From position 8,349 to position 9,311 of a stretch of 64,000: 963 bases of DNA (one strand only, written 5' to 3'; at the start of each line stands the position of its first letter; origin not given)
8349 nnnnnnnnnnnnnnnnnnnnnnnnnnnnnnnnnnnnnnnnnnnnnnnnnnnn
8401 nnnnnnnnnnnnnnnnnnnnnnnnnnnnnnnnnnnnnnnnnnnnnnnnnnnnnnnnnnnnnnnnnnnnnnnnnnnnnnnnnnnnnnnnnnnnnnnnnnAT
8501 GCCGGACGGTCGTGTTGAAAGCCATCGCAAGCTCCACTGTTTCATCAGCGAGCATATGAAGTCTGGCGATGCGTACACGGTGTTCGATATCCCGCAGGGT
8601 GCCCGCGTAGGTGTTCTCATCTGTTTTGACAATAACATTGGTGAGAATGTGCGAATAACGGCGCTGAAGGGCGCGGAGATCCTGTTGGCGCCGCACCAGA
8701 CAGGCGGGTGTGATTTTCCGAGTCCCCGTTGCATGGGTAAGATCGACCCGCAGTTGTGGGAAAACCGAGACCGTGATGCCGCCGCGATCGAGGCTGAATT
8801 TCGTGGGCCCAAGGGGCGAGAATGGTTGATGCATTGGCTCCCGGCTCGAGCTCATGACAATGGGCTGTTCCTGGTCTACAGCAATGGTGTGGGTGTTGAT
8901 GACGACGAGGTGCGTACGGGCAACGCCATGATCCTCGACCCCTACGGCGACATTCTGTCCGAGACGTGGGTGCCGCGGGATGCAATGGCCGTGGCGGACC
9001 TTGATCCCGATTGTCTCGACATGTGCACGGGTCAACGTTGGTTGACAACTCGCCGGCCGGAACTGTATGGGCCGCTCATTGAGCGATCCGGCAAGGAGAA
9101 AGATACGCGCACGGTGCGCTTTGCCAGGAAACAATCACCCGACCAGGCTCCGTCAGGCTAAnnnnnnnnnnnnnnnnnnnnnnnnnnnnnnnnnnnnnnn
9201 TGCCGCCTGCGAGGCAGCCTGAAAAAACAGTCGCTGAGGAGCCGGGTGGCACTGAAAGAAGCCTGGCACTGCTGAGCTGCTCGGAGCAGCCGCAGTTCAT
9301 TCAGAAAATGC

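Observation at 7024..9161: Nitrilase-family gene split cleanly in two by a lower-GC insert carrying a complete BASS transporter gene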

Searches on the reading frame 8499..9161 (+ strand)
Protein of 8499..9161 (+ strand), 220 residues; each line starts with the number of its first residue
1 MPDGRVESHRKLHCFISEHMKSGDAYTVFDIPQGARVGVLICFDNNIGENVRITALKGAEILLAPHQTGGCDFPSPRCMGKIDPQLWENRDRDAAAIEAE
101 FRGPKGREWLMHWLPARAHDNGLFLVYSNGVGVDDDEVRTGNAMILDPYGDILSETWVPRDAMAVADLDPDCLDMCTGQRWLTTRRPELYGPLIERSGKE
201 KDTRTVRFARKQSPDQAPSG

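Call 4: search_protein_families(library=pfam, proteins=[window:8499-9161:+], max_evalue=0.01)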
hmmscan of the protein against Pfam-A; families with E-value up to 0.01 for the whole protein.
window:8499-9161:+ (220 aa): 1 family
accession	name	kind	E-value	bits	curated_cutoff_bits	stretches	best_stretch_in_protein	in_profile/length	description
PF00795.27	CN_hydrolase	-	1.4e-19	70.9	23.2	1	6-170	105-248/256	Carbon-nitrogen hydrolase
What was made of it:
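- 8479..9161 (+): Nitrilase-family C-terminal fragment: the last two bases of codon 102, codons 103-328 and the stop. It contains the catalytic Lys (HRKLH) and Cys (LICFD). The largest ORF starts at ATG 8499. Matches Pfam PF00795 positions 105-248 (call 4).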

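Call 48: list_cluster_members(proteins=[P0001, P0241, window:8499-9158:+])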
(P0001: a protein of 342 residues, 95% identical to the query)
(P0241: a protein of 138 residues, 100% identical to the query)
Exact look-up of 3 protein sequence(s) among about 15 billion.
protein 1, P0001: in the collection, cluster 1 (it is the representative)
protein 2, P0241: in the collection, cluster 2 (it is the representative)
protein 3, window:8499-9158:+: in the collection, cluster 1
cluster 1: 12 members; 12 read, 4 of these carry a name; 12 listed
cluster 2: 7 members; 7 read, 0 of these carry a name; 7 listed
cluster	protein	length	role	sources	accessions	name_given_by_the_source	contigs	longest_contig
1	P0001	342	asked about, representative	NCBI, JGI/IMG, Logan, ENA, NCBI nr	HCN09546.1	MAG TPA: acyltransferase [Lentisphaeria bacterium] | acyltransferase [Lentisphaeria bacterium]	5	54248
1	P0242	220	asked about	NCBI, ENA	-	-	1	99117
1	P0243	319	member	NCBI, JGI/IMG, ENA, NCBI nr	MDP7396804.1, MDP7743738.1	MAG: nitrilase family protein [Lentisphaeria bacterium] | predicted amidohydrolase | nitrilase family protein [Lentisphaeria bacterium]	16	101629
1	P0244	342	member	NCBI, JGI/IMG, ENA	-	predicted amidohydrolase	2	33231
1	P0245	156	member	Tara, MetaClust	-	strand:+ start:56 stop:526 length:471 start_codon:yes stop_codon:yes gene_type:complete | TARA_085_MES_0.22-3_scaffold66853_2_gene63744 COG0388 ""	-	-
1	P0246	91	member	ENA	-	-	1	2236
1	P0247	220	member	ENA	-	-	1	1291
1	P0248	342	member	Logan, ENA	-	-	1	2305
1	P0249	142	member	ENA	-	-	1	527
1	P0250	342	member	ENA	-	-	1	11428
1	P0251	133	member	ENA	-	-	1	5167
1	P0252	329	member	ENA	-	-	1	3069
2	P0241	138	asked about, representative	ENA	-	-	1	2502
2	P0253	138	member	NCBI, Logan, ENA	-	-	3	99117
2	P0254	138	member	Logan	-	-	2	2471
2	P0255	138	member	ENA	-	-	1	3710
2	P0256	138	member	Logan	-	-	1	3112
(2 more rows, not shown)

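Call 50: find_encoding_contigs(protein=P0255, flank=4000, max_places=4)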
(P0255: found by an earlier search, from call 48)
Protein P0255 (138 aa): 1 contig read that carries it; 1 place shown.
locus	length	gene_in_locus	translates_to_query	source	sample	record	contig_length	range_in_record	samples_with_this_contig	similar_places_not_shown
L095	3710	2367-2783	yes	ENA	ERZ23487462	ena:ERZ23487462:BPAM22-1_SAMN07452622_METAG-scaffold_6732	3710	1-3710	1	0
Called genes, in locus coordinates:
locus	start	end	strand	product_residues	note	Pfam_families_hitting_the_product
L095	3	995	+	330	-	?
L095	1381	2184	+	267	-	PF05721:PhyH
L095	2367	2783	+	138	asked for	PF00795:CN_hydrolase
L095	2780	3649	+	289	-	PF01758:SBF, PF13593:SBF_like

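Call 51: find_encoding_contigs(protein=P0256, flank=4000, max_places=4)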
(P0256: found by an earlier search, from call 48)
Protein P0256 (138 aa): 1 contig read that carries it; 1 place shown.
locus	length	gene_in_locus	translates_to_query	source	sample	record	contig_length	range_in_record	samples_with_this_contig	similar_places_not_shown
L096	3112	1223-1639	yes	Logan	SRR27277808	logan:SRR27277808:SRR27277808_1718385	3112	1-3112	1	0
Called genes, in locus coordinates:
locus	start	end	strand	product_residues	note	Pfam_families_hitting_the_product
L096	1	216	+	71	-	?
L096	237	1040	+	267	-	PF05721:PhyH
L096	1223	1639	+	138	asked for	PF00795:CN_hydrolase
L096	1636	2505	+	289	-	PF01758:SBF, PF13593:SBF_like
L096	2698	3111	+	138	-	?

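Call 52: find_encoding_contigs(protein=P0254, flank=4000, max_places=4)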
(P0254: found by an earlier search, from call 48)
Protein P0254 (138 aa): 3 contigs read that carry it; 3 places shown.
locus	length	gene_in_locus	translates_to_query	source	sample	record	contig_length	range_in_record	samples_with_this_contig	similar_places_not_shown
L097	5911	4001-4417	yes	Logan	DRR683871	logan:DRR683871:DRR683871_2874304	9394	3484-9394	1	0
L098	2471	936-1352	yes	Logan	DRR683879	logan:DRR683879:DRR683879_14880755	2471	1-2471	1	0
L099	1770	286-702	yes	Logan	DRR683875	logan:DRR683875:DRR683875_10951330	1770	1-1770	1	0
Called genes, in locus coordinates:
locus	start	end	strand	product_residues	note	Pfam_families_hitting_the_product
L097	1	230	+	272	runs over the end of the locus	-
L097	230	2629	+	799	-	PF09699:Paired_CXXCH_1 (faint), PF14522:Cytochrome_C7 (faint), PF14537:Cytochrom_c3_2 (faint), PF22113:Mtrc-MtrF_II-IV_dom (faint)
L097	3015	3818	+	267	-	PF05721:PhyH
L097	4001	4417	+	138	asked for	PF00795:CN_hydrolase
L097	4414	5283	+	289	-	PF01758:SBF, PF13593:SBF_like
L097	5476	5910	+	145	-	?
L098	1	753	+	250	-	?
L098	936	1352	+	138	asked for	PF00795:CN_hydrolase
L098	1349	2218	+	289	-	PF01758:SBF, PF13593:SBF_like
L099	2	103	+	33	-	?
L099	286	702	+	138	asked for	PF00795:CN_hydrolase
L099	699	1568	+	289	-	PF01758:SBF, PF13593:SBF_like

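Call 55: find_encoding_contigs(protein=P0248, flank=2000, max_places=6)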
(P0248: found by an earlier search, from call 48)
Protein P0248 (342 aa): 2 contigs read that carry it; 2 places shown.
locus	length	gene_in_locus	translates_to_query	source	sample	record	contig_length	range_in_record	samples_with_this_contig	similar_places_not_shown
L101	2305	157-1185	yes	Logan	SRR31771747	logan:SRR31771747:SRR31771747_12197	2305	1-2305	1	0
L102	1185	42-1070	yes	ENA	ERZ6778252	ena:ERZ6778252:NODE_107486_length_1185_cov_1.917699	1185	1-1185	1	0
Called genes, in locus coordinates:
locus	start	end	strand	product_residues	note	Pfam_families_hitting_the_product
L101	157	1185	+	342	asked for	PF00795:CN_hydrolase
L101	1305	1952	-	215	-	PF03737:RraA-like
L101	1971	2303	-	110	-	?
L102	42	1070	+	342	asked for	PF00795:CN_hydrolase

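Call 56: find_encoding_contigs(protein=P0252, flank=2000, max_places=6)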
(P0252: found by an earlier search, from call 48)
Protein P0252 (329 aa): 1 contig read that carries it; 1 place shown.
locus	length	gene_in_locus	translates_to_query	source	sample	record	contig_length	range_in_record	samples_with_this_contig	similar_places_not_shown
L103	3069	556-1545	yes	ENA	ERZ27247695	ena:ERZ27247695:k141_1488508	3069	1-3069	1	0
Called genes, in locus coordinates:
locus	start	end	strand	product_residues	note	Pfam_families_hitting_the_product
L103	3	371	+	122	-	?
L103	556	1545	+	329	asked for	PF00795:CN_hydrolase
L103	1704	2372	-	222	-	PF03737:RraA-like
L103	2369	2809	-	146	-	PF00903:Glyoxalase, PF13669:Glyoxalase_4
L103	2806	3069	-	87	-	?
